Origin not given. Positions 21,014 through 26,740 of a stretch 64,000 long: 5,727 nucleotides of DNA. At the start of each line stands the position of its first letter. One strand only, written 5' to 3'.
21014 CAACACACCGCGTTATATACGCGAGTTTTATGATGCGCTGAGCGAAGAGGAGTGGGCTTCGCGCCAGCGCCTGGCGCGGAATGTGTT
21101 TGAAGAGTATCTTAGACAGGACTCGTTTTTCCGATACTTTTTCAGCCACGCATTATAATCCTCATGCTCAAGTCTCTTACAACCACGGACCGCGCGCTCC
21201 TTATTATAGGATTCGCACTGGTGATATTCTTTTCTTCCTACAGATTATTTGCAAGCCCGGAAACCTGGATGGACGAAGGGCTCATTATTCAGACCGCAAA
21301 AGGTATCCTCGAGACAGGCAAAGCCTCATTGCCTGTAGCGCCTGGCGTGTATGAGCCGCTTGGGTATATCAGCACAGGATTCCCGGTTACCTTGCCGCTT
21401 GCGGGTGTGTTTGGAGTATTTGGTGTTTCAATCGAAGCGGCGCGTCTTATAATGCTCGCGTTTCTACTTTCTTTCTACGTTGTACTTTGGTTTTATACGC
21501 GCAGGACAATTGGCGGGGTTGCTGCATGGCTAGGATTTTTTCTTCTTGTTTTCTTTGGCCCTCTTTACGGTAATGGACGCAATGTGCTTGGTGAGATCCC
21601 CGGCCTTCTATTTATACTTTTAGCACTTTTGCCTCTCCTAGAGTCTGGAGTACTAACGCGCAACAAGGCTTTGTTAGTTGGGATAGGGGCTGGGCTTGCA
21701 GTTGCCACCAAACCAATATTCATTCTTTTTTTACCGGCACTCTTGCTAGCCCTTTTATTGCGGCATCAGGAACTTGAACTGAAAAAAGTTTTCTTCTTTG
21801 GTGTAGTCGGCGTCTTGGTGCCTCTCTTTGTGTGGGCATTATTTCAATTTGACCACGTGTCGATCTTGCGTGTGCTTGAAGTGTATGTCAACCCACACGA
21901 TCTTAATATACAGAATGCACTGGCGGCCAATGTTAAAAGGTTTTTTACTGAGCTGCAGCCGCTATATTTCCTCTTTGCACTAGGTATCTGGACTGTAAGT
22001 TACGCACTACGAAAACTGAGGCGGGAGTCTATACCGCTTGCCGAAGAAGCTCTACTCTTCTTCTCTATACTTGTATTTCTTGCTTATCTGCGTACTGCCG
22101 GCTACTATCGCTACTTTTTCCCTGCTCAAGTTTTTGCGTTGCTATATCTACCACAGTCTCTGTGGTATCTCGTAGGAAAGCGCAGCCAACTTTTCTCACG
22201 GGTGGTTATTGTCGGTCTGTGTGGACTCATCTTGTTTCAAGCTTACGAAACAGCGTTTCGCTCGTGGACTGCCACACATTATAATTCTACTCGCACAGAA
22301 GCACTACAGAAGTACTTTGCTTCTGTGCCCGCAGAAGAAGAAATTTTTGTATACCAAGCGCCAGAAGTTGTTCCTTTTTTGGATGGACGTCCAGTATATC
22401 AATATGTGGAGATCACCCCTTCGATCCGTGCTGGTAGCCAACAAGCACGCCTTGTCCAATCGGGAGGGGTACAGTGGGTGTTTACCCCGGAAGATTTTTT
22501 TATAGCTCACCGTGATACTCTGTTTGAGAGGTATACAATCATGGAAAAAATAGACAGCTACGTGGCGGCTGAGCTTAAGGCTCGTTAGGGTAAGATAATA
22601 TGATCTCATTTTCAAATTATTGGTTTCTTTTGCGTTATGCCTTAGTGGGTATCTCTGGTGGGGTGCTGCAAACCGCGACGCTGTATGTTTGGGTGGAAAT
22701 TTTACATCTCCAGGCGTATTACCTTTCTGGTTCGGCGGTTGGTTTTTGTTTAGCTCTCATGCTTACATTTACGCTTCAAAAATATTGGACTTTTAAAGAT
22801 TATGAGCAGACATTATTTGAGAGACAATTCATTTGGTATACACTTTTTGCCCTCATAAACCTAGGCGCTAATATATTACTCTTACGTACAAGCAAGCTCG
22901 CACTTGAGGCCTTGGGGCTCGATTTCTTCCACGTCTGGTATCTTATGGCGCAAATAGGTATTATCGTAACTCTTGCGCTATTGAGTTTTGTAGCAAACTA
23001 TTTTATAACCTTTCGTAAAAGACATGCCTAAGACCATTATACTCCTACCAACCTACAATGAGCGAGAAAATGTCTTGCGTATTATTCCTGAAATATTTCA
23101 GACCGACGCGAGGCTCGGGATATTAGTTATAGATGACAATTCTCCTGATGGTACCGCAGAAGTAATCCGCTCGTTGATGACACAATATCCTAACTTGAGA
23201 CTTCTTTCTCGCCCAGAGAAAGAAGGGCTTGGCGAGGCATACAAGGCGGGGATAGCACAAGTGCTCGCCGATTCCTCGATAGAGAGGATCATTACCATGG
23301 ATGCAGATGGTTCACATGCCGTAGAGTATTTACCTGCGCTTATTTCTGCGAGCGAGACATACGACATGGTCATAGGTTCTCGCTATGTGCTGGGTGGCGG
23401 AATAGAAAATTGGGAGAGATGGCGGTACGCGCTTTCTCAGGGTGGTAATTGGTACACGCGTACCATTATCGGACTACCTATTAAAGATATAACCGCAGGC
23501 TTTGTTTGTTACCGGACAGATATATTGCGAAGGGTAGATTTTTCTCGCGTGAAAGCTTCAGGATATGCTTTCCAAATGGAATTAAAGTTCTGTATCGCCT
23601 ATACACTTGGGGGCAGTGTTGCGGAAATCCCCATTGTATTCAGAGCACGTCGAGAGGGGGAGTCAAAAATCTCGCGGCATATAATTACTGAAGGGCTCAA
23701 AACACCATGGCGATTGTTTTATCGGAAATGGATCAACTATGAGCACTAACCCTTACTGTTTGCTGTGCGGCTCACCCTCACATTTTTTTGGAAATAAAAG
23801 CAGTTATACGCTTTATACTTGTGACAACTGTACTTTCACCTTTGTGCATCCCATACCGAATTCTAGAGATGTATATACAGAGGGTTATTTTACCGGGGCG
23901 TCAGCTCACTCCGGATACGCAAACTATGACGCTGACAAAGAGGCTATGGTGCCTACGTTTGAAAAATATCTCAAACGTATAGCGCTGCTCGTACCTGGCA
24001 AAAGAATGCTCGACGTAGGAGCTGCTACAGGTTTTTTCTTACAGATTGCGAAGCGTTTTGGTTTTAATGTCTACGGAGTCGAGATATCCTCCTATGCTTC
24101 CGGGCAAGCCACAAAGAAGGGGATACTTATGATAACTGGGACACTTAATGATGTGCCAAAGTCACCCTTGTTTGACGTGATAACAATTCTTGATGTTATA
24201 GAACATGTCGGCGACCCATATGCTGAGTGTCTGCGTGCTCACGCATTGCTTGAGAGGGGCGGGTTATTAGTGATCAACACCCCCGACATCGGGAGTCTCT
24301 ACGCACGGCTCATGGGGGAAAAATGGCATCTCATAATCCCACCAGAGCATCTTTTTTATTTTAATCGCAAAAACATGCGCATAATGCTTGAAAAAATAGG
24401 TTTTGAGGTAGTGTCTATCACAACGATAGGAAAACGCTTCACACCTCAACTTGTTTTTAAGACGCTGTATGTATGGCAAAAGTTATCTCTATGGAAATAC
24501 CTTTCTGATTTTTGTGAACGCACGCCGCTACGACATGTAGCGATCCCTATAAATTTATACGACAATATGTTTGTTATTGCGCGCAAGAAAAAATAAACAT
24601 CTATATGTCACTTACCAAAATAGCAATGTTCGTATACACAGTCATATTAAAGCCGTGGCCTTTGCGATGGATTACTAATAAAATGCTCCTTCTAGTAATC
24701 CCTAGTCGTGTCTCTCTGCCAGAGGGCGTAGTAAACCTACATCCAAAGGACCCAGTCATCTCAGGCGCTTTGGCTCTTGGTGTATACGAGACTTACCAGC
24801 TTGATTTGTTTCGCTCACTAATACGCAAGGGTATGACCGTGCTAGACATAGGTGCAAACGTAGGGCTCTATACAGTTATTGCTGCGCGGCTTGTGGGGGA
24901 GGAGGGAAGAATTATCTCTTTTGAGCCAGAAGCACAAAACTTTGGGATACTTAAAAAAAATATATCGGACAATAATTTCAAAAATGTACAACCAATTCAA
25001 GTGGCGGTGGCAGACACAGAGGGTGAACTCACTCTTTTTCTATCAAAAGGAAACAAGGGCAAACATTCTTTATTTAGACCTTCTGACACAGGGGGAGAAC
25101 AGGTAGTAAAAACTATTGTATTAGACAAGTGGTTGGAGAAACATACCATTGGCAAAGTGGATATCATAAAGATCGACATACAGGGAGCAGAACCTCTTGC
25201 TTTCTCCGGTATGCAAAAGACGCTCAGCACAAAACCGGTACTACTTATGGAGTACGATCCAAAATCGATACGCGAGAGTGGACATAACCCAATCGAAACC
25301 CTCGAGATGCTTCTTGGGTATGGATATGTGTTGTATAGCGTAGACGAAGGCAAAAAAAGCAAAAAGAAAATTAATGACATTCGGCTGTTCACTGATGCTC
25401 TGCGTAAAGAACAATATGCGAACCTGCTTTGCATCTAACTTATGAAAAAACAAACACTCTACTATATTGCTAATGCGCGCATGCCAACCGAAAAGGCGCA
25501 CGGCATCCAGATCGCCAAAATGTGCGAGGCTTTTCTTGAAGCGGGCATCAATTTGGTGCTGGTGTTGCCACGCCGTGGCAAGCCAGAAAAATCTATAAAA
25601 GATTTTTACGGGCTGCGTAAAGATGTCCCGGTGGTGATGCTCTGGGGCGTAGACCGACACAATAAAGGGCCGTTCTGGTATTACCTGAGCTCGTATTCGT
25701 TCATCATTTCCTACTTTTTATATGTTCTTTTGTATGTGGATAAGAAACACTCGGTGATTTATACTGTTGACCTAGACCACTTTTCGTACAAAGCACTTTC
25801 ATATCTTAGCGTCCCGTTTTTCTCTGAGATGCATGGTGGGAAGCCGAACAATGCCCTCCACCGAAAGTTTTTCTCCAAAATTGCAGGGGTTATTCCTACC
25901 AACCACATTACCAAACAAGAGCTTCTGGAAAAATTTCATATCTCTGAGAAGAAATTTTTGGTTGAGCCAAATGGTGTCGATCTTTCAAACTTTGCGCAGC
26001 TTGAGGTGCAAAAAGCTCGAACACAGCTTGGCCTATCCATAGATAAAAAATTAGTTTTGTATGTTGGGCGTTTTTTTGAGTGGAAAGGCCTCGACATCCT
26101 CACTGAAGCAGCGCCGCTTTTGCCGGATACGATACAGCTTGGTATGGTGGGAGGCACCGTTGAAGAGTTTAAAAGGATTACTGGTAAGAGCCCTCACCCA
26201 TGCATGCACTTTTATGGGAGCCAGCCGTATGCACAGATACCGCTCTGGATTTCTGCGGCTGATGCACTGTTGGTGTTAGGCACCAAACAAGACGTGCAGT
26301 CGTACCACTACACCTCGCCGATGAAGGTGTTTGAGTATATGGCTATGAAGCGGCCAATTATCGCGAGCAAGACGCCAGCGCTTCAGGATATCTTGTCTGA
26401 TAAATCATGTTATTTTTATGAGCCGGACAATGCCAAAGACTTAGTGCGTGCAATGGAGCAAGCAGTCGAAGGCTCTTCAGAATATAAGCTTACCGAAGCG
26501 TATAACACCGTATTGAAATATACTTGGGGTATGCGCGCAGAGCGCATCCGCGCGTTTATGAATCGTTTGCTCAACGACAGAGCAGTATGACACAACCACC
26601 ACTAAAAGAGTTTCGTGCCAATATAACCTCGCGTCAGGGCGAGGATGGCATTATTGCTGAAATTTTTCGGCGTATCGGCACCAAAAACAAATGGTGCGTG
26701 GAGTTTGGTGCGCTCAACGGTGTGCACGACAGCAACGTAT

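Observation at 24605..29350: FkbM methyltransferase fused to a GT9 glycosyltransferase, within a run of FkbM-type methyltransferases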

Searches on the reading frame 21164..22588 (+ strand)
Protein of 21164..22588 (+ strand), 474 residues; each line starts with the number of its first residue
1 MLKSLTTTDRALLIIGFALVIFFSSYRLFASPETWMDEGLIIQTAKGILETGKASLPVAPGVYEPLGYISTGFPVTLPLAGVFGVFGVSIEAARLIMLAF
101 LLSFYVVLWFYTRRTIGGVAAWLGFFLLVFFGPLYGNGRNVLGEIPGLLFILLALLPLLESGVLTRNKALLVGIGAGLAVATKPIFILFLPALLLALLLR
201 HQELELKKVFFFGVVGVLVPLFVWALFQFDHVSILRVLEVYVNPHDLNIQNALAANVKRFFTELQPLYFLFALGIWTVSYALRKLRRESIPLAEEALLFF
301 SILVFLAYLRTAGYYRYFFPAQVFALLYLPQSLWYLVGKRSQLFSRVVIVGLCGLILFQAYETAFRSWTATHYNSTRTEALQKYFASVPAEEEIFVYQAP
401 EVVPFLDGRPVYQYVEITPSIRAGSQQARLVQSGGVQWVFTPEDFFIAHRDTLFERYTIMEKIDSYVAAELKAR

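Call 3: search_protein_families(library=pfam, proteins=[window:21164-22588:+], max_evalue=0.01)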
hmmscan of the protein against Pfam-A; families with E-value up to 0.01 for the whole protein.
window:21164-22588:+ (474 aa): 1 family
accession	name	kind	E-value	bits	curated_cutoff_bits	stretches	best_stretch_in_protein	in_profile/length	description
PF13231.12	PMT_2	-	3.5e-08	34.3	26.1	1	80-221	11-154/160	Dolichyl-phosphate-mannose-protein mannosyltransferase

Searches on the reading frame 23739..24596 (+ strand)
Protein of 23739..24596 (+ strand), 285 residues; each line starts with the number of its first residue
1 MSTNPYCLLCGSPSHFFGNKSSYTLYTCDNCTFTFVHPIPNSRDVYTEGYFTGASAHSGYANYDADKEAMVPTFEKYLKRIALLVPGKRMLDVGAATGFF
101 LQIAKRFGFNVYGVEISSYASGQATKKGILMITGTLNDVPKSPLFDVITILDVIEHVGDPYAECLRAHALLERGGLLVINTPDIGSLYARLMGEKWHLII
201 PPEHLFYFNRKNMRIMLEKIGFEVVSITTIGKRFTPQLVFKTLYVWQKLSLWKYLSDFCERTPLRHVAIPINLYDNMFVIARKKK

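Call 3: search_protein_families(library=pfam, proteins=[window:23739-24596:+], max_evalue=0.01)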
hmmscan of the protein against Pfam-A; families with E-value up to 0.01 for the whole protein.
window:23739-24596:+ (285 aa): 8 families
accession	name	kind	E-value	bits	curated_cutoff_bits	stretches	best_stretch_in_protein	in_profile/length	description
PF13489.12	Methyltransf_23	-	8.4e-25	87.8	27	1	77-226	12-163/164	Methyltransferase domain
PF08241.18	Methyltransf_11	-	2.1e-09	38.3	21.2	1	91-179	1-95/95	Methyltransferase domain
PF13847.12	Methyltransf_31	-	7.7e-07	29.3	27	1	86-183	3-113/145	Methyltransferase domain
PF08242.18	Methyltransf_12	-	1.6e-06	29.2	30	1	91-177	1-98/98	Methyltransferase domain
PF13649.12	Methyltransf_25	-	1.2e-05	26.3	27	1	91-175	2-97/97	Methyltransferase domain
PF02353.26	CMAS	-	0.00043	20.1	27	1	76-181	53-166/273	Mycolic acid cyclopropane synthetase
PF01728.25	FtsJ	-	0.00044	20.7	24.1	1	77-123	12-59/181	FtsJ-like methyltransferase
PF07021.18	MetW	-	0.0085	16.2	21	0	82-160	9-91/193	Methionine biosynthesis protein MetW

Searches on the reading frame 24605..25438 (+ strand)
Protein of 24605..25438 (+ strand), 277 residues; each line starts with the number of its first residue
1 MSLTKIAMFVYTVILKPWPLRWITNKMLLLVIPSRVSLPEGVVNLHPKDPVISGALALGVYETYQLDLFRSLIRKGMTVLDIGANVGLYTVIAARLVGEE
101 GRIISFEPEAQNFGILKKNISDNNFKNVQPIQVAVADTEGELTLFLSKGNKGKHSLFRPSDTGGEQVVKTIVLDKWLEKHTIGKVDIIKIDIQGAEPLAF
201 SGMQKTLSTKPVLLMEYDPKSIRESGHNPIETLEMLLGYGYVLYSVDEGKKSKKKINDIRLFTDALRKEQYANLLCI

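Call 3: search_protein_families(library=pfam, proteins=[window:24605-25438:+], max_evalue=0.01)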
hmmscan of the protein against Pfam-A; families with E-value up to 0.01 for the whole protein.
window:24605-25438:+ (277 aa): 5 families
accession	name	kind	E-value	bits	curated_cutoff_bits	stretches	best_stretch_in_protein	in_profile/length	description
PF05050.19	Methyltransf_21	-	2.6e-19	70.4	22.7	1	81-242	1-172/173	Methyltransferase FkbM domain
PF01135.25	PCMT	-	2.7e-07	31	20.3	1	66-129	66-127/210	Protein-L-isoaspartate(D-aspartate) O-methyltransferase (PCMT)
PF05575.17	V_cholerae_RfbT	-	7.6e-07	29.2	27.9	1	75-196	79-203/286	Vibrio cholerae RfbT protein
PF13847.12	Methyltransf_31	-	0.00018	21.7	27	1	73-134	1-62/145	Methyltransferase domain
PF02475.24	TRM5-TYW2_MTfase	-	0.0011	19.4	28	1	72-138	33-99/164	TRM5/TYW2 methyltransferase domain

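Call 17: search_protein_families(library=ncbifam, proteins=[window:24605-25438:+], max_evalue=0.001)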
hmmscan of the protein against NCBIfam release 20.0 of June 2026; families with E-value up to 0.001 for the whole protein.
window:24605-25438:+ (277 aa): 12 families
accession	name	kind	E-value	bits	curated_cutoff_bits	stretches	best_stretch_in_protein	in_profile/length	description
TIGR01444.1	fkbM_fam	subfamily_domain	1.4e-34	119.5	37.7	1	78-217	1-142/143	FkbM family methyltransferase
NF001556.0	PRK00377.1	equivalog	2.1e-07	30.9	238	1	65-186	30-142/198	cobalt-precorrin-6Y C(15)-methyltransferase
NF041537.1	ArsM_AhpD_UU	exception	7.4e-07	28.3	510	1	73-133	74-134/345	arsenite methyltransferase/AhpD domain selenoprotein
TIGR02469.1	CbiT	equivalog_domain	7.6e-07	29.4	78.3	1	73-135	17-78/124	precorrin-6Y C5,15-methyltransferase (decarboxylating) subunit CbiT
NF047649.1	MTase_UXPK_star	exception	2e-06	27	460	1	73-136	75-137/283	methyltransferase/UXPK-star double selenoprotein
TIGR00438.1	rrmJ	equivalog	3.4e-06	26.7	300.15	1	61-126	18-87/188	23S rRNA (uridine(2552)-2'-O)-methyltransferase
NF041536.1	ArsM_DUF2284_UU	exception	5e-06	25.1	575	1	73-132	74-133/459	arsenite methyltransferase/DUF2284 domain selenoprotein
NF010549.0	PRK13942.1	equivalog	1.2e-05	24.9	282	1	73-130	75-132/215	protein-L-isoaspartate O-methyltransferase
NF008823.0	PRK11873.1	subfamily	1.8e-05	24.4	263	1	73-129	75-131/272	arsenite methyltransferase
NF010550.0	PRK13943.1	equivalog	3e-05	23.3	359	1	73-128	78-133/322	protein-L-isoaspartate O-methyltransferase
NF008390.0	PRK11188.1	equivalog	8.8e-05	22.2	269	1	71-105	47-81/209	23S rRNA (uridine(2552)-2'-O)-methyltransferase RlmE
TIGR00080.1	pimt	equivalog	0.00017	21.5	159.05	1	73-129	75-131/216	protein-L-isoaspartate O-methyltransferase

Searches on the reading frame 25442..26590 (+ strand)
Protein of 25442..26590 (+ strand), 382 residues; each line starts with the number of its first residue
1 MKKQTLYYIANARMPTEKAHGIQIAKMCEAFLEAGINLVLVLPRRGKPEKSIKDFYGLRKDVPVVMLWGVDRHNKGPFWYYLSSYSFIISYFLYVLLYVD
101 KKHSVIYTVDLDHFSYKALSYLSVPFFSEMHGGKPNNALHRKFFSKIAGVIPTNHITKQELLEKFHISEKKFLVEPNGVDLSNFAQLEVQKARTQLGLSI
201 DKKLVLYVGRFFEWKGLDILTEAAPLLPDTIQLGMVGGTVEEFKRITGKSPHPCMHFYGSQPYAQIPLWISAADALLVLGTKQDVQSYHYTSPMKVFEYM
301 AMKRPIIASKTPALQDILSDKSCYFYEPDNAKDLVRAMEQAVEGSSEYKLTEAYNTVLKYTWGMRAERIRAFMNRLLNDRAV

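Call 3: search_protein_families(library=pfam, proteins=[window:25442-26590:+], max_evalue=0.01)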
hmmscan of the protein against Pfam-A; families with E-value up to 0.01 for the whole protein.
window:25442-26590:+ (382 aa): 6 families
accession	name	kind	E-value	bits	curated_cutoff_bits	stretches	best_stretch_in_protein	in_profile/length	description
PF00534.26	Glycos_transf_1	-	3.3e-17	63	26.4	1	191-347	4-161/172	Glycosyl transferases group 1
PF13692.12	Glyco_trans_1_4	-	1.1e-16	61.8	27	1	203-342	2-140/142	Glycosyl transferases group 1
PF13524.12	Glyco_trans_1_2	-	2.4e-06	28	25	1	256-369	30-142/144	Glycosyl transferase-like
PF13439.12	Glyco_transf_4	-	4.4e-06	27.3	28.5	1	24-182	8-169/170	Glycosyltransferase Family 4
PF16402.11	DUF5010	-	0.0039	16.7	23.7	1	252-361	182-291/333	Domain of unknown function (DUF5010)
PF22153.2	SelB_WH1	-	0.0047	17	26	0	233-252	26-45/57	Elongation factor SelB, first winged-helix domain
